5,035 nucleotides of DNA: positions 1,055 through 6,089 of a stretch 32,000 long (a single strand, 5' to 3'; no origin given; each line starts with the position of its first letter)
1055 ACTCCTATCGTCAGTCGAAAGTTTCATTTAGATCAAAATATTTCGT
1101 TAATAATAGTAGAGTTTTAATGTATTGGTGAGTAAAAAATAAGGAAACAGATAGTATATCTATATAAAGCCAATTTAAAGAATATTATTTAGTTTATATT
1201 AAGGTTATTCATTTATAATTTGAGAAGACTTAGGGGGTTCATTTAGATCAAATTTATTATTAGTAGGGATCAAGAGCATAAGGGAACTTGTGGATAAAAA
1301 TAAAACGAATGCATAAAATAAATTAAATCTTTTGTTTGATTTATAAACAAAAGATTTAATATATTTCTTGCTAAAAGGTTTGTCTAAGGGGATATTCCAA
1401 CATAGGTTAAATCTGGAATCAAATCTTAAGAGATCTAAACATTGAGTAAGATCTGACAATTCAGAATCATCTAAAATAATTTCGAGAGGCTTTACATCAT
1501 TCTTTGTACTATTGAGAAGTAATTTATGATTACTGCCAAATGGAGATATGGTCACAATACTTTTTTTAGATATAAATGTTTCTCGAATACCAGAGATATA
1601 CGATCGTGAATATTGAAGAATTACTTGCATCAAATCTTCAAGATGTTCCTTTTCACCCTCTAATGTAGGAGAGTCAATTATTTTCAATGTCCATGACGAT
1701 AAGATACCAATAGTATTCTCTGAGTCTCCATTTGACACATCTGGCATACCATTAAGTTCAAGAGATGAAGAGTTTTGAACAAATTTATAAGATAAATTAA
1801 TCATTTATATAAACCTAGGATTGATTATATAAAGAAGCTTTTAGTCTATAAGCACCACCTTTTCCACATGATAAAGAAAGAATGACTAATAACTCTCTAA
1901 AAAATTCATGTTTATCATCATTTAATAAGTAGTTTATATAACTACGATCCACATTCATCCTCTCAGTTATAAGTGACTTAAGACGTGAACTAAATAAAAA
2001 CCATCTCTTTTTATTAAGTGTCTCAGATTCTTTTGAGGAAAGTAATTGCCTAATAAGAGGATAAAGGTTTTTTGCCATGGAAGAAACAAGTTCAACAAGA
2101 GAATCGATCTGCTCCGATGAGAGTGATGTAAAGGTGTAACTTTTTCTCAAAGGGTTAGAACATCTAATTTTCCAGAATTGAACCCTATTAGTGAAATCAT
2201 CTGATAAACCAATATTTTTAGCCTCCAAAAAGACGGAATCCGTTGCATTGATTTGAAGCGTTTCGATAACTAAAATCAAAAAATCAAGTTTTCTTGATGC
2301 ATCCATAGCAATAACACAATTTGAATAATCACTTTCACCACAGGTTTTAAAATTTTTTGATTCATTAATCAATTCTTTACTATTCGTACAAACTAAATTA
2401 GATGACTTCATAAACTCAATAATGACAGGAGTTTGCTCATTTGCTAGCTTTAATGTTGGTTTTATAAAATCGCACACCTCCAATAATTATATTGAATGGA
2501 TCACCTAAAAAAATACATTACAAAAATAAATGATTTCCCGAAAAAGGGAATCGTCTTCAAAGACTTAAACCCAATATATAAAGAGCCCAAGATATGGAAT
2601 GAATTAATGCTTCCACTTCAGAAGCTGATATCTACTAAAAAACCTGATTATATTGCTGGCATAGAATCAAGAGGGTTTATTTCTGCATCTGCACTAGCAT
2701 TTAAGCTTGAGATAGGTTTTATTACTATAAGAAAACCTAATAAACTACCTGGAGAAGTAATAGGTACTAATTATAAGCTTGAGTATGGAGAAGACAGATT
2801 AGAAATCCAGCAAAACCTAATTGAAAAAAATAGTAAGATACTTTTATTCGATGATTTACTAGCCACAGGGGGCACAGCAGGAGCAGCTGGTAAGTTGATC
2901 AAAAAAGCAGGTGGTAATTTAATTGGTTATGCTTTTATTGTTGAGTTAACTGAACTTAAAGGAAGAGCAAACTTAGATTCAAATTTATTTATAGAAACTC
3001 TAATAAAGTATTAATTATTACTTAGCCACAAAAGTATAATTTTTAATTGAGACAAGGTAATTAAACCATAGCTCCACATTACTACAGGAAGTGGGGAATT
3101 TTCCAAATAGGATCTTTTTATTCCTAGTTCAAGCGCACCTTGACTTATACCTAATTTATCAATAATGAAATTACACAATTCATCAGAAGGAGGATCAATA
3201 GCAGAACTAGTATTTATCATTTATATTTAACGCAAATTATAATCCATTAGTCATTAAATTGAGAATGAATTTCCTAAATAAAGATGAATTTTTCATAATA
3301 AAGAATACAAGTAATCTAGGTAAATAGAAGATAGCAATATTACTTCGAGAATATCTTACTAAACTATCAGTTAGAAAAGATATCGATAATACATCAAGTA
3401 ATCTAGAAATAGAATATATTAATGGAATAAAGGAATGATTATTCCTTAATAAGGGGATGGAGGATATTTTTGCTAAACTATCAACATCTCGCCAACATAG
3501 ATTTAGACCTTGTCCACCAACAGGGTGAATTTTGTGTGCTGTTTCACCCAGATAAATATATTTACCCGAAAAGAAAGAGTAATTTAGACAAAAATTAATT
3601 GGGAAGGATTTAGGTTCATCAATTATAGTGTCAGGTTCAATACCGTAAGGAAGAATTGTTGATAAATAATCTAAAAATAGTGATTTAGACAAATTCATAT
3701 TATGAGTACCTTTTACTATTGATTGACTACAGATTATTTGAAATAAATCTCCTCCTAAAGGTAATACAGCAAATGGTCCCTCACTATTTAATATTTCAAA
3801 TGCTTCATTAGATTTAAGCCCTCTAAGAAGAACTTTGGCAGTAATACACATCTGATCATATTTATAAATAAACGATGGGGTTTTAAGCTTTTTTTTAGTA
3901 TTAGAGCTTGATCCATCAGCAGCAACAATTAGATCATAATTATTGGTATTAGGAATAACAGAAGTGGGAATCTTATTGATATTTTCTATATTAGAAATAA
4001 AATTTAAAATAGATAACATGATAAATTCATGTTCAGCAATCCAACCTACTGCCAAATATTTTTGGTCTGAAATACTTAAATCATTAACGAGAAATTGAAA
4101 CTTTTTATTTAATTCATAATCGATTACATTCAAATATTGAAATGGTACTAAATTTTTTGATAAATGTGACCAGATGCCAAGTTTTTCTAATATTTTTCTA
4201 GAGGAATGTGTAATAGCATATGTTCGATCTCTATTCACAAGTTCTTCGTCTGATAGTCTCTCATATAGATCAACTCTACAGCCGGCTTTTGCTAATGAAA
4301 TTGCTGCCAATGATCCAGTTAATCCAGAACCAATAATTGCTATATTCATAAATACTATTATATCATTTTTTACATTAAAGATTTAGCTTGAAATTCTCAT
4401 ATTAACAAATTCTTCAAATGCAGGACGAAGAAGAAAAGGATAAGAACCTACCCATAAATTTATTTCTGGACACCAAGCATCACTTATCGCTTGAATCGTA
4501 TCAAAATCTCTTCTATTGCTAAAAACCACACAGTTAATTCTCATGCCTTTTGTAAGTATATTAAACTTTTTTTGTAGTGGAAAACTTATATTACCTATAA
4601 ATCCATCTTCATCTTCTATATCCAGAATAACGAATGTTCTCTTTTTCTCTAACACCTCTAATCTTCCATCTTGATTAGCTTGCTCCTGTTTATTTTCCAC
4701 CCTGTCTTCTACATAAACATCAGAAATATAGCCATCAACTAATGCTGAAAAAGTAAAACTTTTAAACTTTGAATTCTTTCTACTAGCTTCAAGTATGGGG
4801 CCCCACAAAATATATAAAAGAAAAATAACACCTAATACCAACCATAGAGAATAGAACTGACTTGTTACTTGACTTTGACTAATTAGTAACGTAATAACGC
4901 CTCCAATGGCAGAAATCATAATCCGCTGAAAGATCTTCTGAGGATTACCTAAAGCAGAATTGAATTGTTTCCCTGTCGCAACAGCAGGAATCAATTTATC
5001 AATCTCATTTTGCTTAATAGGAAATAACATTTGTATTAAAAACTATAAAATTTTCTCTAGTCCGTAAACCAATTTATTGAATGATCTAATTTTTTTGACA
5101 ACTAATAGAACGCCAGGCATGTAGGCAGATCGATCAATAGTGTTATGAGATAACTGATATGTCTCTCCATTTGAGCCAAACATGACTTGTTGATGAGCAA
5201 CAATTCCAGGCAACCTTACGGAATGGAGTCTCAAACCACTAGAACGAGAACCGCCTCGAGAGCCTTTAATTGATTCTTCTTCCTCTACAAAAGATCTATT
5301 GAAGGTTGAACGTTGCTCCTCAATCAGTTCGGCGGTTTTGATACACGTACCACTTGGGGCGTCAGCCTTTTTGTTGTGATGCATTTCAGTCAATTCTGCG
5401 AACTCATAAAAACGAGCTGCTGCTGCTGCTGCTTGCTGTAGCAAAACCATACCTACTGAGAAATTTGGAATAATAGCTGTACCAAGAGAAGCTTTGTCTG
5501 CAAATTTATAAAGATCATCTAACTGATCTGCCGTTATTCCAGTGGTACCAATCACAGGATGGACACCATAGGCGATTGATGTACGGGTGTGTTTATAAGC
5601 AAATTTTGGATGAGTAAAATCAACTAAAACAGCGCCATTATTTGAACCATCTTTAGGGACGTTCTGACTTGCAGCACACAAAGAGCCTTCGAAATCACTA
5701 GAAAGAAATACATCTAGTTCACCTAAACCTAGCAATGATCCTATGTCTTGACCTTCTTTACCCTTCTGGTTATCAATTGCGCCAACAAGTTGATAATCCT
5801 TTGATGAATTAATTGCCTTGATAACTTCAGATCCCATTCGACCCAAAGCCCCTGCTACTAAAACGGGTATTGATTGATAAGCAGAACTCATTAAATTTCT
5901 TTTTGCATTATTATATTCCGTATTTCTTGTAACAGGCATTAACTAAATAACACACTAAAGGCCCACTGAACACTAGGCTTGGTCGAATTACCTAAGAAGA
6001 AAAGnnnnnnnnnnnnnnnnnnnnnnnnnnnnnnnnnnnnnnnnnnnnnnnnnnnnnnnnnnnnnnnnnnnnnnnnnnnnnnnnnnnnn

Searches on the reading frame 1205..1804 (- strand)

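Call 93: search_protein_families(library=pfam, proteins=[window:1205-1804:-], max_evalue=0.00001)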
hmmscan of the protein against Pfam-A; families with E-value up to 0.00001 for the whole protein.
window:1205-1804:- (199 aa): 1 family
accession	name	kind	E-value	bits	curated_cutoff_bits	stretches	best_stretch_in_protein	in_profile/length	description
PF14233.11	DUF4335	-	6.2e-37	127.8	27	1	7-181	2-185/186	Domain of unknown function (DUF4335)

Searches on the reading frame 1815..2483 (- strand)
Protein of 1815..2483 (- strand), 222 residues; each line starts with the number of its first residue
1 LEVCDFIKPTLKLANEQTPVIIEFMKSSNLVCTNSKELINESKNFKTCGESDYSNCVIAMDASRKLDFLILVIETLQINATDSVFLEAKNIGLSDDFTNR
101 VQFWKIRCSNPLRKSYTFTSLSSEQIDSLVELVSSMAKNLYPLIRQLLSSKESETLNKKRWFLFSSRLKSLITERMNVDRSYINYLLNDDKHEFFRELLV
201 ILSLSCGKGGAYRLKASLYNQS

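Call 93: search_protein_families(library=pfam, proteins=[window:1815-2483:-], max_evalue=0.00001)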
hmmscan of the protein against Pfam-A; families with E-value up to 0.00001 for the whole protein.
window:1815-2483:- (222 aa): 1 family
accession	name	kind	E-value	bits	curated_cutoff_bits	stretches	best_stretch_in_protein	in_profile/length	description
PF11237.13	DUF3038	-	1e-40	140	25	1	62-219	4-167/168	Protein of unknown function (DUF3038)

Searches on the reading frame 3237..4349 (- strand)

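Call 93: search_protein_families(library=pfam, proteins=[window:3237-4349:-], max_evalue=0.00001)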
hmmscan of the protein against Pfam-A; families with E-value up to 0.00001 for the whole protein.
window:3237-4349:- (370 aa): 1 family
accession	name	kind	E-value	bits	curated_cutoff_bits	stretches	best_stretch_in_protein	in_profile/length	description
PF01494.25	FAD_binding_3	-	2.6e-14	53.6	22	1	139-294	151-316/349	FAD binding domain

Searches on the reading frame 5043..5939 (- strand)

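Call 93: search_protein_families(library=pfam, proteins=[window:5043-5939:-], max_evalue=0.00001)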
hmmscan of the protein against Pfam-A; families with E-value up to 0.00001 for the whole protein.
window:5043-5939:- (298 aa): 2 families
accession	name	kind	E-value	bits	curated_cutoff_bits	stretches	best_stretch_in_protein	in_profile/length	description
PF01113.26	DapB_N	-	1.4e-31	109.6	25.6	1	24-160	1-124/124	Dihydrodipicolinate reductase, N-terminus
PF05173.19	DapB_C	-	2e-31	109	27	1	163-298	1-121/121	Dihydrodipicolinate reductase, C-terminus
